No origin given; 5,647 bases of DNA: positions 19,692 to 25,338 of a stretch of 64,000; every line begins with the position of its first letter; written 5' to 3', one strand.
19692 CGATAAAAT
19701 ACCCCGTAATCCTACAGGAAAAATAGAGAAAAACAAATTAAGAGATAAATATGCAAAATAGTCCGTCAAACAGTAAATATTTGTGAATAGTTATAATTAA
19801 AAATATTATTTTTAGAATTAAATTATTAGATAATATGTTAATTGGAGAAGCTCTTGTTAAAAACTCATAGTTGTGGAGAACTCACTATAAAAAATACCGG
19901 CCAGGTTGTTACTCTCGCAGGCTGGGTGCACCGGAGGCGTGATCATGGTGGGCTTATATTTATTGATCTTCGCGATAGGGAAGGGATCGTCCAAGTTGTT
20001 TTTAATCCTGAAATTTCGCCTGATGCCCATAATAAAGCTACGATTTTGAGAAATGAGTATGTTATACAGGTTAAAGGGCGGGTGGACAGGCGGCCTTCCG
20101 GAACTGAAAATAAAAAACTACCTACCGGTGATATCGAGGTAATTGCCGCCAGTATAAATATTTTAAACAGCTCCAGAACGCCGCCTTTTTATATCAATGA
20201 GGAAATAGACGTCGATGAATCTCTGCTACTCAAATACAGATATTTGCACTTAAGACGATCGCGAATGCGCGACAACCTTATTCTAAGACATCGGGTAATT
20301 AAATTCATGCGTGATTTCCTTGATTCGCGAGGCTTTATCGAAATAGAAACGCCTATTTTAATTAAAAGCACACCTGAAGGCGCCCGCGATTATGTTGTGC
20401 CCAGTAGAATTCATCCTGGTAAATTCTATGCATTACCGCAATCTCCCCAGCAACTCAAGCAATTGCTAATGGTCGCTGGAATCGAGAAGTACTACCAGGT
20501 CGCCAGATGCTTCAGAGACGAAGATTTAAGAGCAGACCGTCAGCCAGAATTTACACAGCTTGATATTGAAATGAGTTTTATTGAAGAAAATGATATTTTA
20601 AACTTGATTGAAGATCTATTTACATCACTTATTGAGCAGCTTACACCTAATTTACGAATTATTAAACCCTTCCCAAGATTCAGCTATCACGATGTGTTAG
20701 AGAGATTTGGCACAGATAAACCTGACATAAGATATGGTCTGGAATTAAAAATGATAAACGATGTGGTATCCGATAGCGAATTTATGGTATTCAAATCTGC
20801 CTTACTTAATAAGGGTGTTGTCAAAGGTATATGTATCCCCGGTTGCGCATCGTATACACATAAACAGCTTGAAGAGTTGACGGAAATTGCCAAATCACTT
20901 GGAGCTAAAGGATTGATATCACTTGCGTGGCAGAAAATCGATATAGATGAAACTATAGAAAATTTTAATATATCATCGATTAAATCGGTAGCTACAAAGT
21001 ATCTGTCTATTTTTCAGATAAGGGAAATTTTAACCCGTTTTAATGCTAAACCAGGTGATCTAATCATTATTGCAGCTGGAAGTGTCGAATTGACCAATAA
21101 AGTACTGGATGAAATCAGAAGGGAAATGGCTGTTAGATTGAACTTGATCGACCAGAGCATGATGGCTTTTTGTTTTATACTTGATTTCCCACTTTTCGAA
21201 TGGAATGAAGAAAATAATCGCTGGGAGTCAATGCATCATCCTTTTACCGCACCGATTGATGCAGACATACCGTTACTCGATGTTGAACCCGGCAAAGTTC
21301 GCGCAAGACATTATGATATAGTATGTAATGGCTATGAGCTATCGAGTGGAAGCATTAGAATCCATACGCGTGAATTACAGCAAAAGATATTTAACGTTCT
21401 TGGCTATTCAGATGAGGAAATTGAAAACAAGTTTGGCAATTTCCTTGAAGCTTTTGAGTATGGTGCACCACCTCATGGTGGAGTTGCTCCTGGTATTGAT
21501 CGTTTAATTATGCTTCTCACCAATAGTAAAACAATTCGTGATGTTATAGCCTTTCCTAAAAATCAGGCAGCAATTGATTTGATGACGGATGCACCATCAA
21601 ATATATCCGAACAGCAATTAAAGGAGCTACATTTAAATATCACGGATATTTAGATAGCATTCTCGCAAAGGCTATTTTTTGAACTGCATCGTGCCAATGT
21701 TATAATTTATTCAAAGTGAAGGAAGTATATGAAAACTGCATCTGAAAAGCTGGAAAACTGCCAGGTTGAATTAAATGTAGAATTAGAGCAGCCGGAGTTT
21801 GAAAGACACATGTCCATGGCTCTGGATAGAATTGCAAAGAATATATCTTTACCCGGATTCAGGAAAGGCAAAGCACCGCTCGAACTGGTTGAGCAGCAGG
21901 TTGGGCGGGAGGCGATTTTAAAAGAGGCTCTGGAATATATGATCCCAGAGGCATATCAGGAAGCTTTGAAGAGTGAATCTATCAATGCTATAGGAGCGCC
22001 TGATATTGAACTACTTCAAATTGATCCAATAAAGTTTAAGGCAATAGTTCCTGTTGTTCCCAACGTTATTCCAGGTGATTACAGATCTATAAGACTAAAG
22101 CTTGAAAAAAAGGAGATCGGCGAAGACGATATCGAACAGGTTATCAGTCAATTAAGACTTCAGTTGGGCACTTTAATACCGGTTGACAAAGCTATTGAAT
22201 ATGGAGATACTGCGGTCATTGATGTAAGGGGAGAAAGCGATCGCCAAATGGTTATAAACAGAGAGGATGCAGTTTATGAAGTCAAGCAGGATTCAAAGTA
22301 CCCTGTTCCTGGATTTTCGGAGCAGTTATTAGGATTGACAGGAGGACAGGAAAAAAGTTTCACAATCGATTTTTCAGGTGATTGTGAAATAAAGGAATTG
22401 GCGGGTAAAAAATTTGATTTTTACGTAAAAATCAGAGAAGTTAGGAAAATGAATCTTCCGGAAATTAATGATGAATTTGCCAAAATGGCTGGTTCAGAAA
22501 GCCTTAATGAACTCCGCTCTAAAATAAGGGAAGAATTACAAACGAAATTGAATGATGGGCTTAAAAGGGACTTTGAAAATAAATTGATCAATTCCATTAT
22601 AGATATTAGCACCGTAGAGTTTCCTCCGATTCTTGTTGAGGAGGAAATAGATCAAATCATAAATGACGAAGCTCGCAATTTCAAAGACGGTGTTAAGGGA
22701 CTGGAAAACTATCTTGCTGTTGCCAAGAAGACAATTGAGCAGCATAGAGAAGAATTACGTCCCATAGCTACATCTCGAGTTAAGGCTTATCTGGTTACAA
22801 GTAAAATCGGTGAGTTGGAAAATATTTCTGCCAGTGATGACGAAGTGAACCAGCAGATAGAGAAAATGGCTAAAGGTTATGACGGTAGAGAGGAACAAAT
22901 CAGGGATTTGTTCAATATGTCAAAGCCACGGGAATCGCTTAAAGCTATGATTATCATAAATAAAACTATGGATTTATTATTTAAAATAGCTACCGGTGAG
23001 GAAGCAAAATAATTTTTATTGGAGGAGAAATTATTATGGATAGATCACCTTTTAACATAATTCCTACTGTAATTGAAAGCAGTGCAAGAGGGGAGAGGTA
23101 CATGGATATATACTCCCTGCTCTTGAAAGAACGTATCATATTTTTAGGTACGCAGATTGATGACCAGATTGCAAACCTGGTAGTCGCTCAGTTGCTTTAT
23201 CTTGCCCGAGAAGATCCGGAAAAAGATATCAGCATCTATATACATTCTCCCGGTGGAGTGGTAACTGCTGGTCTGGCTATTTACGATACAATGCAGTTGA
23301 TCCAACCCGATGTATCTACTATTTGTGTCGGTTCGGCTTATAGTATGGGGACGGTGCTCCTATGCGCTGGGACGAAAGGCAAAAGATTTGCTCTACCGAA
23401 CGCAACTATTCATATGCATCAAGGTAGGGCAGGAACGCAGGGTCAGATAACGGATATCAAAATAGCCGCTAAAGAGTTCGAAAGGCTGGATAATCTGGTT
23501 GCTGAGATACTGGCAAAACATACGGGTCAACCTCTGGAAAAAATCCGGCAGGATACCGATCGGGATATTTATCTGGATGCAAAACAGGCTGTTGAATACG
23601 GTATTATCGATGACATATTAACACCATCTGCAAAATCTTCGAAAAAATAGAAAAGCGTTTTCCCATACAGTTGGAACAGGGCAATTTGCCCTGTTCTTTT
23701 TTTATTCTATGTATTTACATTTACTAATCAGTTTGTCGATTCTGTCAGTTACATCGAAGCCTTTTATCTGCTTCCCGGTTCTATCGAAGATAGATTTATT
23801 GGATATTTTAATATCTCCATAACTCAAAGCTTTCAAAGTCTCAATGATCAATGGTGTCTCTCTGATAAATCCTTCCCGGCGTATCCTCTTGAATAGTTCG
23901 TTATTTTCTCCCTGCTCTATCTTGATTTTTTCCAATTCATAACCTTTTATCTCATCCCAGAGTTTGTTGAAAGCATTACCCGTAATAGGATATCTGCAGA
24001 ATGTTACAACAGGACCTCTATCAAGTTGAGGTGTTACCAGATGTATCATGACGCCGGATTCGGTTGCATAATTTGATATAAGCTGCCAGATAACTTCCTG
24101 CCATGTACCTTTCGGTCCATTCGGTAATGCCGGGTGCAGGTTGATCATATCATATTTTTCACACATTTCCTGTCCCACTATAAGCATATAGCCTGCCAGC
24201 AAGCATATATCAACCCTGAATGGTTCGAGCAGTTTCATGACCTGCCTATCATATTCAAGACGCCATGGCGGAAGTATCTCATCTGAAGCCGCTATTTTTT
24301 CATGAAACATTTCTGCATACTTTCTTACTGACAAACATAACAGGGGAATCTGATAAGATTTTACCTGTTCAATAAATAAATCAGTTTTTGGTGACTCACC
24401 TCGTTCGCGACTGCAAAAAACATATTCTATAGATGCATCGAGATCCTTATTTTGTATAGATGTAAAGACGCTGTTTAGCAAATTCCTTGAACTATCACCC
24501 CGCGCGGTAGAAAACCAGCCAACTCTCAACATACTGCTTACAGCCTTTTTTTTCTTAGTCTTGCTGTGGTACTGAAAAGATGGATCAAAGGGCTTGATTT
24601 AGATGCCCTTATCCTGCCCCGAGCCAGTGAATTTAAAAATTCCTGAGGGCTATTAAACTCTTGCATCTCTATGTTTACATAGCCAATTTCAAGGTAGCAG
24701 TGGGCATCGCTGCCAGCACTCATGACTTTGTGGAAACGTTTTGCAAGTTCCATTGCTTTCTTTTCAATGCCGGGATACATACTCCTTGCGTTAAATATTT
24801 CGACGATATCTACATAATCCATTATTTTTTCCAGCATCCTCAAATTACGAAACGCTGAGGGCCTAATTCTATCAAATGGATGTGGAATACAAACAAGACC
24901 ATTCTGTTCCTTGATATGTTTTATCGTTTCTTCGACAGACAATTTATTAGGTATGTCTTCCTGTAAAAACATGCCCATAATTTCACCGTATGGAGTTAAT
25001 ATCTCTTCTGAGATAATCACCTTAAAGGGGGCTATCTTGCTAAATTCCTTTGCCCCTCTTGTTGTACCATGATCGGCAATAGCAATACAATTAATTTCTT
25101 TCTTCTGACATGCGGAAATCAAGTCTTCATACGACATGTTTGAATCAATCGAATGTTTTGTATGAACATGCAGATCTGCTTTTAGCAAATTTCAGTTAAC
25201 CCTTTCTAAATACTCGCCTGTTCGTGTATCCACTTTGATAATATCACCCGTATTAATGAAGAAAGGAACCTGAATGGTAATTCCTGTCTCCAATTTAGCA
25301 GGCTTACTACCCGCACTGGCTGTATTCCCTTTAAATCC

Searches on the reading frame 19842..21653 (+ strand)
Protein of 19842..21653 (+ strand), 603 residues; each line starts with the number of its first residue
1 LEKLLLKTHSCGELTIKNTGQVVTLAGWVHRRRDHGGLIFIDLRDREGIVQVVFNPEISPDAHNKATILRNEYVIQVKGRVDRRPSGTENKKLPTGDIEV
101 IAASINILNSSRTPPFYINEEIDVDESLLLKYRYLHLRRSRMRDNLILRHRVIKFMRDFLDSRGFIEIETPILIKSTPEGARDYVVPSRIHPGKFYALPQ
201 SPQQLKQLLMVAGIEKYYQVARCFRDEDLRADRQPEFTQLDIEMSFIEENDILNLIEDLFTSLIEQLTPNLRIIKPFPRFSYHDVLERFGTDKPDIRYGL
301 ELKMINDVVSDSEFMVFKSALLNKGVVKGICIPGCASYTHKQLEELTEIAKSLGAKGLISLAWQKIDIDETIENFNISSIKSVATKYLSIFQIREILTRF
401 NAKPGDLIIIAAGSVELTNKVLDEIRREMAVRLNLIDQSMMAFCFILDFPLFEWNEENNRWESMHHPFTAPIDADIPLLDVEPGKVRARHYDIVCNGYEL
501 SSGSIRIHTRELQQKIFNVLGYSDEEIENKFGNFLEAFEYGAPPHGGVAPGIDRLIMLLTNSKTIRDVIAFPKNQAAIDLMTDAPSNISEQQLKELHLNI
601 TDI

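Call 6: search_protein_families(library=pfam, proteins=[window:19842-21653:+])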
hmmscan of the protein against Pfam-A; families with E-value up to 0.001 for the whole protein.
window:19842-21653:+ (603 aa): 3 families
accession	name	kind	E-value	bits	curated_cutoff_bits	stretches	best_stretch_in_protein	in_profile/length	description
PF00152.25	tRNA-synt_2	-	1e-120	402.9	25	1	126-575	2-308/308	tRNA synthetases class II (D, K and N)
PF01336.31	tRNA_anti-codon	-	2.5e-20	72.6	27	1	23-108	1-75/75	OB-fold nucleic acid binding domain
PF02938.19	GAD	-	2.4e-15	57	23.4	1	317-422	1-95/95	GAD domain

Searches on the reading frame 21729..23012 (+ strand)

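Call 7: search_protein_families(library=pfam, proteins=[window:21729-23012:+])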
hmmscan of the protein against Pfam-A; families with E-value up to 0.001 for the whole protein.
window:21729-23012:+ (427 aa): 2 families
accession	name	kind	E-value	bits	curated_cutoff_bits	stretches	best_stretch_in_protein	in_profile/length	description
PF05697.18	Trigger_N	-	6.5e-35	121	22.2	1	1-142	1-144/144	Bacterial trigger factor protein (TF)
PF05698.19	Trigger_C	-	9.3e-30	104.2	22.7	1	258-418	1-161/162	Bacterial trigger factor protein (TF) C-terminus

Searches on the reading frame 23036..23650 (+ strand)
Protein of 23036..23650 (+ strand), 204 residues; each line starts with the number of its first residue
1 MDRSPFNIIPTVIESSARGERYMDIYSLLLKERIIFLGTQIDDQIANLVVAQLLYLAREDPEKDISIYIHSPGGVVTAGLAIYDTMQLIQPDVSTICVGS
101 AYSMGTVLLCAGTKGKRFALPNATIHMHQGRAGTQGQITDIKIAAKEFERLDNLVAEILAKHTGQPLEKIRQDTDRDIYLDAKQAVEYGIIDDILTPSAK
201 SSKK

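Call 7: search_protein_families(library=pfam, proteins=[window:23036-23650:+])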
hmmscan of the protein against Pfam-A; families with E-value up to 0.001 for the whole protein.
window:23036-23650:+ (204 aa): 2 families
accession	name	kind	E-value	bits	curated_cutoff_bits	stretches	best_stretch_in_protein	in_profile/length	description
PF00574.28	CLP_protease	-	3.2e-77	259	20.2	1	18-196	2-180/182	Clp protease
PF12535.13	Nudix_N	-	0.00069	19.7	27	0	147-171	29-53/56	Hydrolase of X-linked nucleoside diphosphate N terminal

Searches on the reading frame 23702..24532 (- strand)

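Call 36: search_protein_families(library=pfam, proteins=[window:23702-24532:-], max_evalue=0.00001)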
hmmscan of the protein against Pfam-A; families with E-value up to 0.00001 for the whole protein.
window:23702-24532:- (276 aa): 1 family
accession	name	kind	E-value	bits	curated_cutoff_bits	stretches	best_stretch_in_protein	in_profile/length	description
PF00551.24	Formyl_trans_N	-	3.5e-13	50.1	26.1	1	91-184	64-157/181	Formyl transferase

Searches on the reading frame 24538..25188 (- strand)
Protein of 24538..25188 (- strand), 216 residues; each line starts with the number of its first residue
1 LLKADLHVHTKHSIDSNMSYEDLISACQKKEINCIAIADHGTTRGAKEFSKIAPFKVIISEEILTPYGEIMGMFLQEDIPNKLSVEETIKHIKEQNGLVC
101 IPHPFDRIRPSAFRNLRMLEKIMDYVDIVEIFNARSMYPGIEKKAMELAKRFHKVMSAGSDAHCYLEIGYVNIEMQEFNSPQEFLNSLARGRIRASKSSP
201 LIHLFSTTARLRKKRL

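Call 36: search_protein_families(library=pfam, proteins=[window:24538-25188:-], max_evalue=0.00001)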
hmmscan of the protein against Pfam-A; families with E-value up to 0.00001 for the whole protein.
window:24538-25188:- (216 aa): 2 families
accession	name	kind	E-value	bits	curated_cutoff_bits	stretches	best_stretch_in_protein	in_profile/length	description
PF02811.25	PHP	-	1.6e-09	38.7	26.4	1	5-51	1-48/164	PHP domain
PF13263.12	PHP_C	-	2.7e-09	36.8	21.3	1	143-192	5-55/56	PHP-associated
